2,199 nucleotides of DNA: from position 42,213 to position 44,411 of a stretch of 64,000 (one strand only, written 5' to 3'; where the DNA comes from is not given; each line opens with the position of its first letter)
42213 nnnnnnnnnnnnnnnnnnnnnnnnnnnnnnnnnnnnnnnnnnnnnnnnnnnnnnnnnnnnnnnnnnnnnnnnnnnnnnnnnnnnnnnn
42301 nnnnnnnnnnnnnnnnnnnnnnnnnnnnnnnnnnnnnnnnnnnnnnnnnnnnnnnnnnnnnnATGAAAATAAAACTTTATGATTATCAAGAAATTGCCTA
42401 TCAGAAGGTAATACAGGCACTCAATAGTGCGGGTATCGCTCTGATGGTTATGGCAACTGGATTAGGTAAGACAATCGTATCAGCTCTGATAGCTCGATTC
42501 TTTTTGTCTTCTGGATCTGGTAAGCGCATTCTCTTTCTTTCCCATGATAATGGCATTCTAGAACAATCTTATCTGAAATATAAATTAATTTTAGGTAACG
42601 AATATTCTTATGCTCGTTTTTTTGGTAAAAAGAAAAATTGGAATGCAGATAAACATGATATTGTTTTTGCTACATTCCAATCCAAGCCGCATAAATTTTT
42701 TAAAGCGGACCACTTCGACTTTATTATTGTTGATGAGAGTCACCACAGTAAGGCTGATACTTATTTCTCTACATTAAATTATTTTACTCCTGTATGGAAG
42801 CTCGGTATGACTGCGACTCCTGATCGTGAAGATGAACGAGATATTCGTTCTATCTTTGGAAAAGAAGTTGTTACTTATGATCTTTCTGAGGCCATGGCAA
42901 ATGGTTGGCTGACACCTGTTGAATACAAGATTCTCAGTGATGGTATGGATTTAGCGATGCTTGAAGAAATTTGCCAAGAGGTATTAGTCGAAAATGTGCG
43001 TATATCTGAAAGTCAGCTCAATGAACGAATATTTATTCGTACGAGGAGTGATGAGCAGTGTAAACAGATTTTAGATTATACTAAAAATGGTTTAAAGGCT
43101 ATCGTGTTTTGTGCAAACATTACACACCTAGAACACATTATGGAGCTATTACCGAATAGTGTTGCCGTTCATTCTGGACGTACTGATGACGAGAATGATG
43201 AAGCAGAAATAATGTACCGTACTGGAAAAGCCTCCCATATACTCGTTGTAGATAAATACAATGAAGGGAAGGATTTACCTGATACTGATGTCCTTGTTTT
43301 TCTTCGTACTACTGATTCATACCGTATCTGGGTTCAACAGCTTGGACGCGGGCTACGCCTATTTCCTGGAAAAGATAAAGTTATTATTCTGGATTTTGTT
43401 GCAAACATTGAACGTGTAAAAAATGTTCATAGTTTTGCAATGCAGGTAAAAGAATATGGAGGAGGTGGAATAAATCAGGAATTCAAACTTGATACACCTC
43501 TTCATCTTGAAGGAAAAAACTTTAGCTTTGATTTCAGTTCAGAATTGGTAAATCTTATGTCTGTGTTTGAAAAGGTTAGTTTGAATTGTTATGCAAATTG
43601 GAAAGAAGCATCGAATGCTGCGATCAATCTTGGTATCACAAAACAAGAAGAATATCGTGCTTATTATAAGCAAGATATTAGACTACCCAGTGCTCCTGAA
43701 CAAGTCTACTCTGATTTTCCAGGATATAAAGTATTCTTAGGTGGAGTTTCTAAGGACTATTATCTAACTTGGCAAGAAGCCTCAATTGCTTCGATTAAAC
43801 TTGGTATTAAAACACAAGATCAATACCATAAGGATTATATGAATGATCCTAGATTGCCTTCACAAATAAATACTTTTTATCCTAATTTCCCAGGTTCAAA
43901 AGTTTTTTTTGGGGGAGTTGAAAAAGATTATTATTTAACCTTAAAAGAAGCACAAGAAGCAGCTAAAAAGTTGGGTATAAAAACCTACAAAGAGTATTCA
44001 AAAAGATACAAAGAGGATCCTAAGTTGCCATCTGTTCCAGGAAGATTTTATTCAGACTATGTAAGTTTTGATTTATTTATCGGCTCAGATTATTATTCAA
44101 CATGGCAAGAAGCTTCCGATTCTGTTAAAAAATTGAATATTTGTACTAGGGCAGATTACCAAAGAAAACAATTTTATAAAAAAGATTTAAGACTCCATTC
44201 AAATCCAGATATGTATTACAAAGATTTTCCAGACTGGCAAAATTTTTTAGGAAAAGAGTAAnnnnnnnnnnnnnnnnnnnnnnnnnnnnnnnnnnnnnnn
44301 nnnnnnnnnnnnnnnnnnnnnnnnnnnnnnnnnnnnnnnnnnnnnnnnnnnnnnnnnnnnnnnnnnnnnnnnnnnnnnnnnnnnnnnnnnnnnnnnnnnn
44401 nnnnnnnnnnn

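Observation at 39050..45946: Accessory island: rmuC, two tandem diverged SF2 helicases with repeat-array tails, a hypothetical and a DnaQ-like exonuclease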

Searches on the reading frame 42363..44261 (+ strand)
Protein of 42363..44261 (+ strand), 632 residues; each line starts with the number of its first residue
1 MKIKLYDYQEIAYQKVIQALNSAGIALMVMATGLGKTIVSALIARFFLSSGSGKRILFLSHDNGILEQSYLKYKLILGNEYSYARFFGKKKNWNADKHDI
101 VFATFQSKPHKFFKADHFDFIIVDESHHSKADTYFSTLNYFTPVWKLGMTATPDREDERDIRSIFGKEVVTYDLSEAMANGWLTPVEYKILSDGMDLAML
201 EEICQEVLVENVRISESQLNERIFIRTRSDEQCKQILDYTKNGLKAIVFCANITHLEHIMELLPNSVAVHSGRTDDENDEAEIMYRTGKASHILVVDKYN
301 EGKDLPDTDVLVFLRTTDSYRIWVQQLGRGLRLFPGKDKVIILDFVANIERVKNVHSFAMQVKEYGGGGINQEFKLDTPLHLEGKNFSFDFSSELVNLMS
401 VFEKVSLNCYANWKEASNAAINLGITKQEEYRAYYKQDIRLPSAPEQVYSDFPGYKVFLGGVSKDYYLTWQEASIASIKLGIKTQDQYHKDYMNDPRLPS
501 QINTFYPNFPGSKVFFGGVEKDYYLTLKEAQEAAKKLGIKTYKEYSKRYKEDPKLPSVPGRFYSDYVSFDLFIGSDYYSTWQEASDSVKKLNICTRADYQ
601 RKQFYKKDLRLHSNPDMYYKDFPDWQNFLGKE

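Call 3: search_protein_families(library=pfam, proteins=[window:42363-44261:+], max_evalue=0.01)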
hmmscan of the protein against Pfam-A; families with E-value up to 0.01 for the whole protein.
window:42363-44261:+ (632 aa): 5 families
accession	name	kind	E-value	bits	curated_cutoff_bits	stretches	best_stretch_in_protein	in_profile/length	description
PF04851.21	ResIII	-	2.3e-30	106.1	22.5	1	2-155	1-164/164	Type III restriction enzyme, res subunit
PF14882.11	INT_rpt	-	5.9e-21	74.9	26.5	3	430-480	1-55/55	Integrase repeat unit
PF18766.7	SWI2_SNF2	-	4.9e-12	46.4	26.7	1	9-190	2-192/221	SWI2/SNF2 ATPase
PF00271.37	Helicase_C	-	2.3e-08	34.7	23.5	1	233-332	6-108/110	Helicase conserved C-terminal domain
PF00270.35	DEAD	-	3.6e-07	30.5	26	1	14-156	5-162/167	DEAD/DEAH box helicase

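Call 4: search_protein_families(library=padloc, proteins=[window:42363-44261:+], max_evalue=0.01)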
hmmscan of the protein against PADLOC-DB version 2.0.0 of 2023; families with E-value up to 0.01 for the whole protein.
window:42363-44261:+ (632 aa): 18 families
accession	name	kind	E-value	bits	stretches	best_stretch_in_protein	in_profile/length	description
PDLC03659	mREase_IV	-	4.7e-40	135.3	1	26-348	242-568/945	Type IV methyl-directed restriction enzyme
PDLC03658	mREase_IV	-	5.2e-38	128.4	1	25-350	244-562/953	Type IV methyl-directed restriction enzyme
PDLC02707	PbeA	-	2.2e-28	97.3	1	2-348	250-632/672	PbeA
PDLC03049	REase_I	-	5.7e-23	78.8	1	8-263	171-441/807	Type I restriction enzyme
PDLC02704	PbeA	-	4e-21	73.2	1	119-350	385-648/682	PbeA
PDLC03047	REase_I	-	5.3e-19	65.5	1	8-335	347-705/1107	Type I restriction enzyme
PDLC02706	PbeA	-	2.6e-15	54.1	2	7-188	272-473/722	PbeA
PDLC03597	REase_MTase_IIG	-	1.2e-08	31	1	4-69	167-233/1646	Type IIG restriction enzyme-methyltransferase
PDLC01439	typeIV_DinG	-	2.2e-08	31.2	1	4-92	15-99/575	CAS-IV-A; associated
PDLC02705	PbeA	-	2.8e-08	30.4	1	120-347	377-634/691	PbeA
PDLC02634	DrmD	-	6.6e-08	28.8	1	2-134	89-226/900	DrmD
PDLC02703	PbeA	-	1.1e-07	28.8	1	16-351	254-619/626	PbeA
PDLC02619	DrmD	-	2.3e-07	27.4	1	3-129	31-164/872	DrmD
PDLC03042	REase_I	-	5e-07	25.5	1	5-129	445-579/1170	Type I restriction enzyme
PDLC02843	DpdE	-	6e-07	25.7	1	228-329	552-659/1091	DpdE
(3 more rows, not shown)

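Call 5: search_protein_families(library=ncbifam, proteins=[window:42363-44261:+], max_evalue=0.01)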
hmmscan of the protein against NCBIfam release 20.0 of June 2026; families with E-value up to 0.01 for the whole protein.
window:42363-44261:+ (632 aa): 10 families
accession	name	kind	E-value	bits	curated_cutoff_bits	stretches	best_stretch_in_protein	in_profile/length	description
NF046051.1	restrict_EcoAI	equivalog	2.2e-38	132.2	550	1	8-349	161-532/768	EcoAI/FtnUII family type I restriction enzme subunit R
NF053632.1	heli_RadD_YejH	equivalog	4.7e-30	104.4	720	1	4-348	2-357/573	DNA repair helicase RadD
NF008521.0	PRK11448.1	equivalog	1.1e-19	70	729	1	3-356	412-825/1123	type I restriction-modification system endonuclease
TIGR04095.1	dnd_restrict_1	equivalog_domain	1.3e-16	60.7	600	1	115-348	131-398/451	DNA phosphorothioation system restriction enzyme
NF010337.0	PRK13766.1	equivalog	7.4e-12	44.2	610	1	11-162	18-181/781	Hef nuclease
NF045503.1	repair_heli_XPB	equivalog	6.7e-11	41.4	610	1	3-335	182-510/548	DNA repair helicase XPB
NF041062.1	DpdE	equivalog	1.1e-07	30.3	500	1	226-318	526-624/1048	protein DpdE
NF038318.1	DISARM_DrmD_b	equivalog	3.5e-07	28.8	950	1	5-129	30-161/868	DISARM system SNF2-like helicase DrmD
TIGR00603.1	rad25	subfamily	9.5e-07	27.4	328.7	1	8-334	261-590/734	DNA repair helicase rad25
TIGR00348.1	hsdR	subfamily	1.7e-05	23.5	284.55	1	31-228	275-485/674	HsdR family type I site-specific deoxyribonuclease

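Call 13: find_encoding_contigs(protein=window:42363-44261:+, flank=10000, max_places=6)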
Protein window:42363-44261:+ (632 aa): 2 contigs read that carry it; 2 places shown.
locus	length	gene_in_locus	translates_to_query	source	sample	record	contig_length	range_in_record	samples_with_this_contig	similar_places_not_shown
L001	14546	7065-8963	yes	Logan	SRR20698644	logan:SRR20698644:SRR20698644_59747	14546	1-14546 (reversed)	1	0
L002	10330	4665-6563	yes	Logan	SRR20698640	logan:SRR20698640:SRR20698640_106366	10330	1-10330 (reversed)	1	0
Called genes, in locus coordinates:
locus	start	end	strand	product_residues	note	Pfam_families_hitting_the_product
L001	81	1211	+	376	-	PF01207:Dus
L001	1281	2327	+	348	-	PF03215:Rad17 (weak), PF05496:RuvB_N, PF06068:TIP49 (faint), PF13173:AAA_14, PF13401:AAA_22 (faint), PF00004:AAA, PF07728:AAA_5 (weak), PF13177:DNA_pol3_delta2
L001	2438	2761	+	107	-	PF04266:ASCH (weak)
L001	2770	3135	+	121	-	-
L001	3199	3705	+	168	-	-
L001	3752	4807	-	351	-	PF02646:RmuC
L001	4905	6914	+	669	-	PF00176:SNF2-rel_dom (weak), PF00270:DEAD, PF04851:ResIII, PF00271:Helicase_C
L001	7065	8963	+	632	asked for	PF00270:DEAD (weak), PF04851:ResIII, PF18766:SWI2_SNF2, PF00271:Helicase_C, PF14882:INT_rpt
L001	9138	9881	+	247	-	-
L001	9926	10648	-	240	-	PF00929:RNase_T, PF01612:DNA_pol_A_exo1 (faint), PF20600:ExoX-like_C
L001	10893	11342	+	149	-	PF09424:YqeY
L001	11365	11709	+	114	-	PF04020:Phage_holin_4_2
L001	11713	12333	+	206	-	PF09335:VTT_dom (weak)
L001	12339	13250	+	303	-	PF03690:MYG1_exonuc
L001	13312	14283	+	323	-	PF01018:GTP1_OBG, PF03193:RsgA_GTPase (faint), PF01926:MMR_HSR1, PF02421:FeoB_N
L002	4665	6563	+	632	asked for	PF00270:DEAD (weak), PF04851:ResIII, PF18766:SWI2_SNF2, PF00271:Helicase_C, PF14882:INT_rpt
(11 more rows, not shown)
